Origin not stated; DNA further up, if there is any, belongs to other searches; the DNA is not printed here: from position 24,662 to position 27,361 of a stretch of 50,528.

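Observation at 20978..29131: Two dissimilar glycyl-radical enzymes served by one activase inside a CoA-ester catabolic island: a candidate undescribed anaerobic pathway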

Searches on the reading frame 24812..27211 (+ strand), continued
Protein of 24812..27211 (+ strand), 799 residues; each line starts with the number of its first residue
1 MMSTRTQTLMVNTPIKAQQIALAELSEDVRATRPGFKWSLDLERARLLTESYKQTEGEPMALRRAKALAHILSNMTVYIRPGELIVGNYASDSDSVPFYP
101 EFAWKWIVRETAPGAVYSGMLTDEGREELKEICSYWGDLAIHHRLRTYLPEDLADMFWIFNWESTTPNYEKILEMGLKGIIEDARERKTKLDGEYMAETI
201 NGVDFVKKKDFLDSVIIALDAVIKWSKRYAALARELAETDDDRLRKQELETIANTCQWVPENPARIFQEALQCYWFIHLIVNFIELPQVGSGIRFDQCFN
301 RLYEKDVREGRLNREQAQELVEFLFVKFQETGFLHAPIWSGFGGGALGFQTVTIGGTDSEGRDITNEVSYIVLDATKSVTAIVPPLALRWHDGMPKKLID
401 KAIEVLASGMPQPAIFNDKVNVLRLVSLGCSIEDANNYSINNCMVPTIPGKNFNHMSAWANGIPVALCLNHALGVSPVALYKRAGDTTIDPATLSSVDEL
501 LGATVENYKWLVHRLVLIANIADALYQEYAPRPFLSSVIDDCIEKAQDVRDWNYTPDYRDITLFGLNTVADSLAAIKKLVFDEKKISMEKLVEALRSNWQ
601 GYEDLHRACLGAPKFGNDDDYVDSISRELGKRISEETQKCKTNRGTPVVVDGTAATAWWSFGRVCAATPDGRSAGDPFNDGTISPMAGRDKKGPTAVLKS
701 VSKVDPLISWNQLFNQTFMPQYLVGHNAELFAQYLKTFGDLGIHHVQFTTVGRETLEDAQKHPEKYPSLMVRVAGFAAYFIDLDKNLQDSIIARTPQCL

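Call 72: search_protein_families(library=pfam, proteins=[L058:4523-5968:+, L058:9759-10037:+, L058:12664-13734:+, L058:14369-15583:-, L058:15877-17856:+, L058:19098-19745:+, L013:13449-14102:+, L013:15390-16370:+, L013:16453-18156:+, L013:8344-9627:-], max_evalue=0.00001)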
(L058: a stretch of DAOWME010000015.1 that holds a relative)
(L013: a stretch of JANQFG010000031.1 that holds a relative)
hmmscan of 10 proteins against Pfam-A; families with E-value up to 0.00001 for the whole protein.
L058:4523-5968:+ (481 aa): 2 families
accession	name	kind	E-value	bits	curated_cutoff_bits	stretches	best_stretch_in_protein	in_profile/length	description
PF01551.29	Peptidase_M23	-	3.7e-33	114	28.7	1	343-439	2-96/96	Peptidase family M23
PF19425.4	Csd3_N2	-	2.3e-11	44.2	27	1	212-328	8-119/122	Csd3 second domain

L058:9759-10037:+ (92 aa): 0 families

L058:12664-13734:+ (356 aa): 3 families
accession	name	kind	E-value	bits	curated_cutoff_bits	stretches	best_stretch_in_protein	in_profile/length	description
PF03060.21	NMO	-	2.3e-51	175.6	28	1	4-343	2-331/331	Nitronate monooxygenase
PF01070.24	FMN_dh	-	5.9e-11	42.4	24.9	1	150-241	226-317/350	FMN-dependent dehydrogenase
PF00478.31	IMPDH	-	3.9e-08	33.1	25.6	0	178-239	188-249/345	IMP dehydrogenase / GMP reductase domain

L058:14369-15583:- (404 aa): 1 family
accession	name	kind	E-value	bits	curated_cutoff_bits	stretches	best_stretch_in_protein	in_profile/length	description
PF02515.22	CoA_transf_3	-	2.1e-117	392.8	23.3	1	11-380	1-366/366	CoA-transferase family III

L058:15877-17856:+ (659 aa): 3 families
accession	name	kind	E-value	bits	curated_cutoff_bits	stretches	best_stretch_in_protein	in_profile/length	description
PF00501.34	AMP-binding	-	1.6e-71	241.6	29.9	1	111-486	9-378/384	AMP-binding enzyme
PF13193.12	AMP-binding_C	-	1.2e-22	81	24.5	1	547-625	1-76/76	AMP-binding enzyme C-terminal domain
PF16177.11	ACAS_N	-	5.4e-16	58.6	27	1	41-99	1-54/55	Acetyl-coenzyme A synthetase N-terminus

L058:19098-19745:+ (215 aa): 1 family
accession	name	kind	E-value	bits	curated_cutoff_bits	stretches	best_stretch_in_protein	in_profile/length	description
PF03205.20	MobB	-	5.9e-48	162.6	26.6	1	4-135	1-133/133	Molybdopterin guanine dinucleotide synthesis protein B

L013:13449-14102:+ (217 aa): 3 families
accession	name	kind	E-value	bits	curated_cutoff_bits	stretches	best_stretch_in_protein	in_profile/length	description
PF08359.16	TetR_C_4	-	1e-14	55.3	21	1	80-190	2-112/133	YsiA-like protein, C-terminal region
PF00440.29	TetR_N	-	1.1e-11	44.7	24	1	37-78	6-47/47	Bacterial regulatory proteins, tetR family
PF17932.6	TetR_C_24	-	5.4e-11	43.2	26.4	1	101-212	5-114/114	Tetracyclin repressor-like, C-terminal domain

L013:15390-16370:+ (326 aa): 2 families
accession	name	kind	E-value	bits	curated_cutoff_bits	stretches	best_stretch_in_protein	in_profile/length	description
PF03060.21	NMO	-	1.3e-57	196.1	28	1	7-312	2-330/331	Nitronate monooxygenase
PF00478.31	IMPDH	-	1.1e-10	41.5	25.6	1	5-218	23-251/345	IMP dehydrogenase / GMP reductase domain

L013:16453-18156:+ (567 aa): 1 family
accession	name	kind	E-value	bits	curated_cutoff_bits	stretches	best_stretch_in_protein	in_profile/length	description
PF06980.17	DUF1302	-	4.6e-29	102.3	23.2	1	39-564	7-539/541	Protein of unknown function (DUF1302)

L013:8344-9627:- (427 aa): 9 families
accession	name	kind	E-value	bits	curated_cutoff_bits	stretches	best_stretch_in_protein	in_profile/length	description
PF13646.12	HEAT_2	-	2.7e-74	245.9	27.7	7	52-138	3-87/88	HEAT repeats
PF03130.22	HEAT_PBS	-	4.4e-42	138.1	20.9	0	380-406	1-25/27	PBS lyase HEAT-like repeat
PF02985.28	HEAT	-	5e-34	113.5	23.5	0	241-268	2-29/31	HEAT repeat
PF13513.12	HEAT_EZ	-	6e-29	100.4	27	0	238-266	27-55/55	HEAT-like repeat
PF00514.29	Arm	-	3e-16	59.2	20.6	0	240-266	13-39/41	Armadillo/beta-catenin-like repeat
PF01602.26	Adaptin_N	-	1.3e-13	50.8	37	1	55-179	121-261/524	Adaptin N terminal region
PF12717.13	Cnd1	-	1.3e-11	45.3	26.4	0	225-310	7-96/162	non-SMC mitotic condensation complex subunit 1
PF20168.4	PDS5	-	9.1e-07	27.5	27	0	51-111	287-351/1053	Sister chromatid cohesion protein PDS5 protein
PF12755.13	Vac14_Fab1_bd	-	1.8e-06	28.9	22.1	0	231-266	19-54/97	Vacuolar 14 Fab1-binding region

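Call 73: predict_structure(alignment_id=A3)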
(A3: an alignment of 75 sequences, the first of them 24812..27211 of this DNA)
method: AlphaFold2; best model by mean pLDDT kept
length: 799 residues; sequences in the alignment: 75
mean_pLDDT: 86.8   pTM: 0.91
mean pLDDT of the five models: 86.8, 86.4, 85.9, 84.6, 83.6
residues with pLDDT >= 90: 427; 70-90: 291; 50-70: 59; < 50: 22
segments of 3 or more residues with pLDDT < 50: 336-348, 681-687
pLDDT, mean of each block of 10 residues (from residue 1): 78 67 65 71 96 96 98 97 93 88 82 83 92 90 87 80 87 98 98 98 98 99 99 97 95 98 98 97 86 93 98 96 89 54 46 93 97 92 87 95 92 90 89 94 83 81 89 78 84 91 96 93 91 96 95 84 85 95 95 95 94 86 89 92 89 67 87 80 48 76 72 69 87 90 84 87 85 76 78 61
secondary structure, 60 per line:
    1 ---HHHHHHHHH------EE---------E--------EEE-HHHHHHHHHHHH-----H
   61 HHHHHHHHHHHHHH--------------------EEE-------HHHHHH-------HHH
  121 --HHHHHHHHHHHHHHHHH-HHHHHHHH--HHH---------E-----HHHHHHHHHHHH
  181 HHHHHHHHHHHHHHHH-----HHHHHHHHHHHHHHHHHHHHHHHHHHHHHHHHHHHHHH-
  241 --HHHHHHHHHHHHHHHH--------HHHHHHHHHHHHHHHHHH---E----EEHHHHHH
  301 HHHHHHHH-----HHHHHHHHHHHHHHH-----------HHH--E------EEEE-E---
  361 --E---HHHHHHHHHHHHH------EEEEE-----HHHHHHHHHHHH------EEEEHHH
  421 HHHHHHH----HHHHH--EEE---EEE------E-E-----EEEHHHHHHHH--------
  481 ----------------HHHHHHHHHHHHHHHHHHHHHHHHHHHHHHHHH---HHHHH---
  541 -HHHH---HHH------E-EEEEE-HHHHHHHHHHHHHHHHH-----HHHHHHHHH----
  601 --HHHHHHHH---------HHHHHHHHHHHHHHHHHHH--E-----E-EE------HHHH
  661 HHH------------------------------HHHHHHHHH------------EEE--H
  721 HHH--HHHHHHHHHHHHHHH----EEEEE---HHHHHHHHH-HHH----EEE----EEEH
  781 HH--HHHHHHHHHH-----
elements in order (helices of 4 or more, strands of 3 or more residues): H4-12 E39-41 H43-54 H60-74 E95-97 H105-110 H123-139 H141-148 H169-196 H202-239 H243-258 H267-284 H295-308 H314-328 E352-355 H367-379 E386-390 H396-407 E414-417 H418-427 H432-436 E439-441 E445-447 E462-464 H465-472 H497-529 H533-537 H542-545 E560-564 H566-582 H588-596 H603-610 H620-638 H657-663 H694-702 E715-717 H720-723 H726-740 E745-749 H753-761 E770-772 E777-779 H785-794

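Call 76: fold_search(model_id=the predicted structure, library=pdb)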
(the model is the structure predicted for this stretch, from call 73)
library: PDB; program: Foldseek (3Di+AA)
matches with E <= 10: 253; with E <= 0.001: 62
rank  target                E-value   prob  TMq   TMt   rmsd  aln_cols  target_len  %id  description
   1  1r8w_A                9.3e-57  1.00  0.90  0.92   3.3       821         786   34  Native structure of the B12-independent glycerol dehydratase from clostridium butyricum (released 2004-06-01)
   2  5i2g_A                4.3e-54  1.00  0.89  0.89   2.9       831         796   33  1,2-propanediol Dehydration in Roseburia inulinivorans; Structural Basis for Substrate and Enantiomer Selectivity (released 2016-06-01)
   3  4pkf_A                4.5e-54  1.00  0.91  0.85   2.8       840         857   30  Benzylsuccinate synthase alpha-beta-gamma complex (released 2014-07-02)
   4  9rco_A                4.7e-54  1.00  0.90  0.91   3.2       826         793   30  1,2-propanediol dehydratase with 0.1 % glycerol additive (released 2025-06-11)
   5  5i2g_B                6.5e-54  1.00  0.90  0.90   2.6       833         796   33  1,2-propanediol Dehydration in Roseburia inulinivorans; Structural Basis for Substrate and Enantiomer Selectivity (released 2016-06-01)
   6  9rcp_B                9.8e-54  1.00  0.90  0.90   3.1       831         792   31  1,2-propanediol dehydratase with 0.1 % 1,3-propanediol additive (released 2025-06-11)
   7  5i2a_A                3.3e-53  1.00  0.87  0.83   2.8       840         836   33  1,2-propanediol Dehydration in Roseburia inulinivorans; Structural Basis for Substrate and Enantiomer Selectivity (released 2016-06-01)
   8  5i2a_B                4.6e-53  1.00  0.86  0.83   3.1       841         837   33  1,2-propanediol Dehydration in Roseburia inulinivorans; Structural Basis for Substrate and Enantiomer Selectivity (released 2016-06-01)
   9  9rcq_A                7.6e-53  1.00  0.90  0.89   3.1       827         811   30  1,2-propanediol dehydratase with no ligand additives (released 2025-06-11)
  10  5bwd_A                1.6e-52  1.00  0.90  0.84   3.2       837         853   30  Benzylsuccinate alpha-gamma bound to fumarate (released 2015-08-05)
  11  9rcp_C                3.0e-52  1.00  0.90  0.90   3.2       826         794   31  1,2-propanediol dehydratase with 0.1 % 1,3-propanediol additive (released 2025-06-11)
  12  9f3x_C                1.1e-51  1.00  0.90  0.91   3.4       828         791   29  CutC choline lyase in complex with cyclopropylcholine (released 2024-05-08)
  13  4pkc_A                1.2e-51  1.00  0.89  0.85   3.4       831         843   30  Benzylsuccinate alpha-gamma complex (released 2014-07-02)
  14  5ymr_C                1.5e-51  1.00  0.87  0.87   3.0       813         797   32  The Crystal Structure of IseG (released 2019-03-20)
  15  6vxc_A                3.3e-51  1.00  0.90  0.91   3.3       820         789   31  Crystal structure of hydroxyproline dehydratase (HypD) from Clostridioides difficile (released 2020-04-08)
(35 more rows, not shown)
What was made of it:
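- On PFL-like glycyl radical enzymes: The AF2 model of GRE-2 has pTM 0.91 and TM 0.86-0.91 to all solved GREs (calls 73, 76).
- Overall identity to AAD is 28-29%, and it ranks lowest among the GRE folds (call 76).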
